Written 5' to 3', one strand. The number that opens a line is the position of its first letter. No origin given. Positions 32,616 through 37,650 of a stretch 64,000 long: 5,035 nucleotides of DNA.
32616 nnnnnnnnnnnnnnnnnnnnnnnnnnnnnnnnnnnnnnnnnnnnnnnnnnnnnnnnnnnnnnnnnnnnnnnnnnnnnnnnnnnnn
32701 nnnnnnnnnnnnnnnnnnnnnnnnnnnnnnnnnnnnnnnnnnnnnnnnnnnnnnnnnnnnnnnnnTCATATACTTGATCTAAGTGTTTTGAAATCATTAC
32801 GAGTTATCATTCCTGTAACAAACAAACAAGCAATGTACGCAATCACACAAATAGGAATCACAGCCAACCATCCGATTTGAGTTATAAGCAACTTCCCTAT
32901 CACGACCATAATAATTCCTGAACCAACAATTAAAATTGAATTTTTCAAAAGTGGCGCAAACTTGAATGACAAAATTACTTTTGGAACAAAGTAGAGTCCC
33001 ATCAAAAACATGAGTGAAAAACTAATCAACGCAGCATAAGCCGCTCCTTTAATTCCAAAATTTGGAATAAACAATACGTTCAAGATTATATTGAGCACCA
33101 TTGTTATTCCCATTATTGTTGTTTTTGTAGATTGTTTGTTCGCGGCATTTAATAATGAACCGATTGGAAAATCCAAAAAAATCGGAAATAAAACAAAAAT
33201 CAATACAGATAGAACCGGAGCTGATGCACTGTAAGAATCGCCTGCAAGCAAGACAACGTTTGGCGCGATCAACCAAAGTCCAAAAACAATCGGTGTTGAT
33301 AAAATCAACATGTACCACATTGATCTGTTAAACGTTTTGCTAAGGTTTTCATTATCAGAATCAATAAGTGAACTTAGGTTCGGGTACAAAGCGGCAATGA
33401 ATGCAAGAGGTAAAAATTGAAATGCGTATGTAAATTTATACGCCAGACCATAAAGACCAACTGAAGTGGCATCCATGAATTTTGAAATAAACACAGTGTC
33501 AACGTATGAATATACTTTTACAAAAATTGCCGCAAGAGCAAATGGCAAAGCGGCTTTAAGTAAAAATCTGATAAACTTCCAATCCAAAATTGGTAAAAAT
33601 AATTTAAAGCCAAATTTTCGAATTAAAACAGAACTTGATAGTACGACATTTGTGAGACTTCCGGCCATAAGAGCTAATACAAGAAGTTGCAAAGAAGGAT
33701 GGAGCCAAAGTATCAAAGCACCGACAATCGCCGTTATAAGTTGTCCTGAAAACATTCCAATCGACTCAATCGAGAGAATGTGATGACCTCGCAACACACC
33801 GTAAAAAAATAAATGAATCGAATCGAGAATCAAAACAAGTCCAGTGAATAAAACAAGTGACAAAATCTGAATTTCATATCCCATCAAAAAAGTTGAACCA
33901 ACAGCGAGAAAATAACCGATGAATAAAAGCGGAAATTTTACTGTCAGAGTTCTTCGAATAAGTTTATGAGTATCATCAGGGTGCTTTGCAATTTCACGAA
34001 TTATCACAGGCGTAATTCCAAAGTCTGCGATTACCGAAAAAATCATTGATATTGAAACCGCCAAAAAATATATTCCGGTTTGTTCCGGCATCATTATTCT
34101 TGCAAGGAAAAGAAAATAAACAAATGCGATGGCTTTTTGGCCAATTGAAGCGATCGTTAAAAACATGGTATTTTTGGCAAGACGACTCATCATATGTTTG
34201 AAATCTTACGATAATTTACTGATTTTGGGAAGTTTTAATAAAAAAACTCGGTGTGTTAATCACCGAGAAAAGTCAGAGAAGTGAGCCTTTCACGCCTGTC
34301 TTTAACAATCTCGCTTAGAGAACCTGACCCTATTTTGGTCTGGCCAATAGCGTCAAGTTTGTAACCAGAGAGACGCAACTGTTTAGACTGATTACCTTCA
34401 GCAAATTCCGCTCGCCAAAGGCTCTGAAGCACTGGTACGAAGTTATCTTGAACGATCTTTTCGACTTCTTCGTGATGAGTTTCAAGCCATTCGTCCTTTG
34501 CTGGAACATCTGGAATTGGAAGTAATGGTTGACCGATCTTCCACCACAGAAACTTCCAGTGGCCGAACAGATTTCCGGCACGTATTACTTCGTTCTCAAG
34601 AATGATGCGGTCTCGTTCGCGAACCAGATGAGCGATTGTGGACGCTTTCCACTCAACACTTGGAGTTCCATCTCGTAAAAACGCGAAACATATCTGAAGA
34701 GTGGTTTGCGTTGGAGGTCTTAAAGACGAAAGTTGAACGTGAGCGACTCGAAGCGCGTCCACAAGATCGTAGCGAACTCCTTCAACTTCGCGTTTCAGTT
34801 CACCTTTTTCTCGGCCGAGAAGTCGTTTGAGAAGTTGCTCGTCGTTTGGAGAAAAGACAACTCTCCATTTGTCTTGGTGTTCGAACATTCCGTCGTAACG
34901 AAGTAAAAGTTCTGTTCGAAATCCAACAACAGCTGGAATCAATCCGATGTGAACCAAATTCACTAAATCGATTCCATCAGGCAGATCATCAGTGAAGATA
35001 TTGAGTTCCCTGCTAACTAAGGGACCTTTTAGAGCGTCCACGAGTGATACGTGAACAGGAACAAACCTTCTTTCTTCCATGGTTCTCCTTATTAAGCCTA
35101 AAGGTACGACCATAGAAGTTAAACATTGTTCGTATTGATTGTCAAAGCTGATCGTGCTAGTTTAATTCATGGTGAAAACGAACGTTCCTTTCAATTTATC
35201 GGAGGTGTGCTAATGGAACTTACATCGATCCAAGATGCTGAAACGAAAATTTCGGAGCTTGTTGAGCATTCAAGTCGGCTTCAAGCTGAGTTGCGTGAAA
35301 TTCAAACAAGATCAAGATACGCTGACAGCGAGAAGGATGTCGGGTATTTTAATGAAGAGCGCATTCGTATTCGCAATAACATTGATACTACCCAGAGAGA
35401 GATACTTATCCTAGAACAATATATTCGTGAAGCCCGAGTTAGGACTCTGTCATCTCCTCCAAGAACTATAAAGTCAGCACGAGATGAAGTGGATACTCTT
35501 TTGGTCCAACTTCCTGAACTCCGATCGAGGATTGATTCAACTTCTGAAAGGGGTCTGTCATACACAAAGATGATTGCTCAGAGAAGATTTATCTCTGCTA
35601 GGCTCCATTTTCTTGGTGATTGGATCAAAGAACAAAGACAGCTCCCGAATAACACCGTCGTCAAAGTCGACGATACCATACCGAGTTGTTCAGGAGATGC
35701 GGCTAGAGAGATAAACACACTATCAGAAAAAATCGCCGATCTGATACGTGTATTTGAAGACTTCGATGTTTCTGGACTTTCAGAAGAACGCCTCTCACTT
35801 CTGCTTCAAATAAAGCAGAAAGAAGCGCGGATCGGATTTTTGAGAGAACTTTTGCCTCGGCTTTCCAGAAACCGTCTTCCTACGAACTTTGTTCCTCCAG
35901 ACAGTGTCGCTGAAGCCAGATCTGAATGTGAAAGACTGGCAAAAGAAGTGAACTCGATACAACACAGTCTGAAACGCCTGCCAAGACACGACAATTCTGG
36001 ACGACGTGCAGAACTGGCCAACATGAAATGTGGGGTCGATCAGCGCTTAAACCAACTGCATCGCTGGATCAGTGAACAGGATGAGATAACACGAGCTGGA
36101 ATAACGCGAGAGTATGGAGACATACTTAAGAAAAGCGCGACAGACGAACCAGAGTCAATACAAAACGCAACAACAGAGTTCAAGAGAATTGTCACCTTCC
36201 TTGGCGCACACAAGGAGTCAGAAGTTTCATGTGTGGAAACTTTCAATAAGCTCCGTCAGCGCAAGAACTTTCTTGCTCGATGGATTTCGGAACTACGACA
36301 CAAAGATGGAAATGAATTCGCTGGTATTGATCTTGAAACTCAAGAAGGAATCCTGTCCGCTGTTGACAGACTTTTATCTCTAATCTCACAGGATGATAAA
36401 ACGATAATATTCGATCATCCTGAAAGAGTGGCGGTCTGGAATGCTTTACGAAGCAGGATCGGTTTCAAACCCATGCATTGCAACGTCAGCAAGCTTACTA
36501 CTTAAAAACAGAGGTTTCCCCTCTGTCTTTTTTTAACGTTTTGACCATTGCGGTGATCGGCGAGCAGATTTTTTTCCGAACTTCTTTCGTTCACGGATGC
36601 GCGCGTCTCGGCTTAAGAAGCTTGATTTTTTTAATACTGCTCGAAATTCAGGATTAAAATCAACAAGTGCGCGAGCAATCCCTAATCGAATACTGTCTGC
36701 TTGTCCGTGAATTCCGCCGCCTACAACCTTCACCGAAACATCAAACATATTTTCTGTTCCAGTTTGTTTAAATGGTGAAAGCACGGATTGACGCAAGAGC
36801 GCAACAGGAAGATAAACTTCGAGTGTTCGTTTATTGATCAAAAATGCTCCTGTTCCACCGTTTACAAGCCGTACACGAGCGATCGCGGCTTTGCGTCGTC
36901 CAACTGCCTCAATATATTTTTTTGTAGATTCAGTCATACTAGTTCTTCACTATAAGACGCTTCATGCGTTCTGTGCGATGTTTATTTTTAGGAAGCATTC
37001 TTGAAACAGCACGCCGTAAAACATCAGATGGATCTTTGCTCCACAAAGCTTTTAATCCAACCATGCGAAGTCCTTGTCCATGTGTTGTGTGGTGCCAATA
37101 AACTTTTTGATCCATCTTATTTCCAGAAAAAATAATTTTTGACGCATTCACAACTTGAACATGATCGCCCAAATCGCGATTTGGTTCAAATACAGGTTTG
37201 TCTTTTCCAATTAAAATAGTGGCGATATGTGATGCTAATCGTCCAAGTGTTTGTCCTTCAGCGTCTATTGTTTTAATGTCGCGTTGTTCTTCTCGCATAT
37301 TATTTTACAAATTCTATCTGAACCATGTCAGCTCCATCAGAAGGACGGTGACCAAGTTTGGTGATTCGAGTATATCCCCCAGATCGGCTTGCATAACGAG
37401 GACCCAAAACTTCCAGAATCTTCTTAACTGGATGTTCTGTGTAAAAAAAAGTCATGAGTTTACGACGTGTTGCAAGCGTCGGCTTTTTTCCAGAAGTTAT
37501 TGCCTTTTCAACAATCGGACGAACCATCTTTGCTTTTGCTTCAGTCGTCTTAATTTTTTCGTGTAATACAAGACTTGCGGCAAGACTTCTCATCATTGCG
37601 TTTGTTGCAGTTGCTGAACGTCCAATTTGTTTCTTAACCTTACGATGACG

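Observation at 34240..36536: Self-contained divergent two-gene cassette of unknown function between the polysaccharide cluster and the r-protein operon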

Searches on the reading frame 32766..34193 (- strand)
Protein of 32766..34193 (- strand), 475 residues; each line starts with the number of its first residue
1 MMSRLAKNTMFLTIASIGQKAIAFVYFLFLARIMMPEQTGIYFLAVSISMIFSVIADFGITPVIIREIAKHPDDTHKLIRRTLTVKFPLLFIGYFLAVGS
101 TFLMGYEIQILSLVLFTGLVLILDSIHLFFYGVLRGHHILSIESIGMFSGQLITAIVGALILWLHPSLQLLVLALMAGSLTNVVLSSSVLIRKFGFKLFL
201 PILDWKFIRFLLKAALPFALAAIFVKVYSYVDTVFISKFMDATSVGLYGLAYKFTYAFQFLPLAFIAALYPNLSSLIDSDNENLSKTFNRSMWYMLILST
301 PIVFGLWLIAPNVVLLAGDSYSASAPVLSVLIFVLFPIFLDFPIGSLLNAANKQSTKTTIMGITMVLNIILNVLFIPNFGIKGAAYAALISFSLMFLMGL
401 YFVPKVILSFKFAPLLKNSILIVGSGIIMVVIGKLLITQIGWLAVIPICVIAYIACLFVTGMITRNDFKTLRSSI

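Call 60: find_related_loci(query=window:32766-34193:-, collection=genome_contigs, flank=6000)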
Query window:32766-34193:- (475 aa) in genome_contigs; peptide patterns used: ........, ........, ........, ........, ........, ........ (x = any residue, [..] = any of these).
60 stretches matched a pattern; 7 encode a relative of the query (tblastn E <= 1e-3); 7 distinct loci.
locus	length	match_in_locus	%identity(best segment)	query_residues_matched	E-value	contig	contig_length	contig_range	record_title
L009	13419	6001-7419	88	3-475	0e+0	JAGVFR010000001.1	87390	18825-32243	MAG: bacterium isolate DeMMO2_27 c_000000072703, whole genome shotgun sequence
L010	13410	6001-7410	73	3-472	0e+0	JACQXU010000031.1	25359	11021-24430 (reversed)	MAG: Candidatus Uhrbacteria bacterium isolate NC_groundwater_1523_Pr4_B-0.1um_41_4 SR1-18-B1_scaffold_231817, whole geno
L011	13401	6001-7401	58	3-469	2e-173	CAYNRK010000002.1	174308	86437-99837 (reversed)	MAG TPA_asm: uncultured Gammaproteobacteria bacterium isolate SRP077602_co8_262 genome assembly, contig: NODE_48_length_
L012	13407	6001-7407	58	3-471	2e-167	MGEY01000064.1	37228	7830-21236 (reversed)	MAG: Candidatus Uhrbacteria bacterium RIFOXYA2_FULL_40_9 rifoxya2_full_scaffold_950, whole genome shotgun sequence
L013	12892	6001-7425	52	1-475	4e-155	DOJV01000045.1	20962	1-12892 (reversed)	MAG TPA_asm: Candidatus Uhrbacteria bacterium isolate UBA12432 contig_446, whole genome shotgun sequence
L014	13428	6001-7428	54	3-475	2e-150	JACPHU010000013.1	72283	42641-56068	MAG: Candidatus Uhrbacteria bacterium isolate NC_groundwater_422_Ag_B-0.1um_45_124 GD18-4_B1_scaffold_919410, whole geno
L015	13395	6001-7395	53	3-467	1e-150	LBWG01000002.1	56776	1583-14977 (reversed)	MAG: Candidatus Uhrbacteria bacterium GW2011_GWF2_39_13 UT30_C0002, whole genome shotgun sequence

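Call 67: search_protein_families(library=pfam, proteins=[L013:3454-4995:+, L013:5139-5915:-, L012:5040-5918:+], max_evalue=0.1)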
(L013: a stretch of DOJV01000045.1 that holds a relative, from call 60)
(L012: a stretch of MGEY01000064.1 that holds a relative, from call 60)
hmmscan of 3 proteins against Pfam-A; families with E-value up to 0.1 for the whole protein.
L013:3454-4995:+ (513 aa): 1 family
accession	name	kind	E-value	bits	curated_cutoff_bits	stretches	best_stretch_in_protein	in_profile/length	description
PF16856.10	CDC4_D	-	0.028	14.7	27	1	294-316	23-45/51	Cell division control protein 4 dimerisation domain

L013:5139-5915:- (258 aa): 0 families

L012:5040-5918:+ (292 aa): 0 families

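Call 83: search_protein_families(library=padloc, proteins=[L013:3454-4995:+, L013:5139-5915:-, L012:5040-5918:+], max_evalue=0.01)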
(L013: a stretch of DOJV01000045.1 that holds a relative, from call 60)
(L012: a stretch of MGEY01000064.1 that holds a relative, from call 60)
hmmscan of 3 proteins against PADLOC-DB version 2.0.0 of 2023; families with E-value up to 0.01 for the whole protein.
L013:3454-4995:+ (513 aa): 0 families

L013:5139-5915:- (258 aa): 0 families

L012:5040-5918:+ (292 aa): 0 families

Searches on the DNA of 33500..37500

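Call 42: search_rna_families(source=window, start=33500, end=37500, threshold=evalue, max_evalue=1)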
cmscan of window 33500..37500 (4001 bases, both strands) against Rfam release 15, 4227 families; matches with E-value up to 1: 0.
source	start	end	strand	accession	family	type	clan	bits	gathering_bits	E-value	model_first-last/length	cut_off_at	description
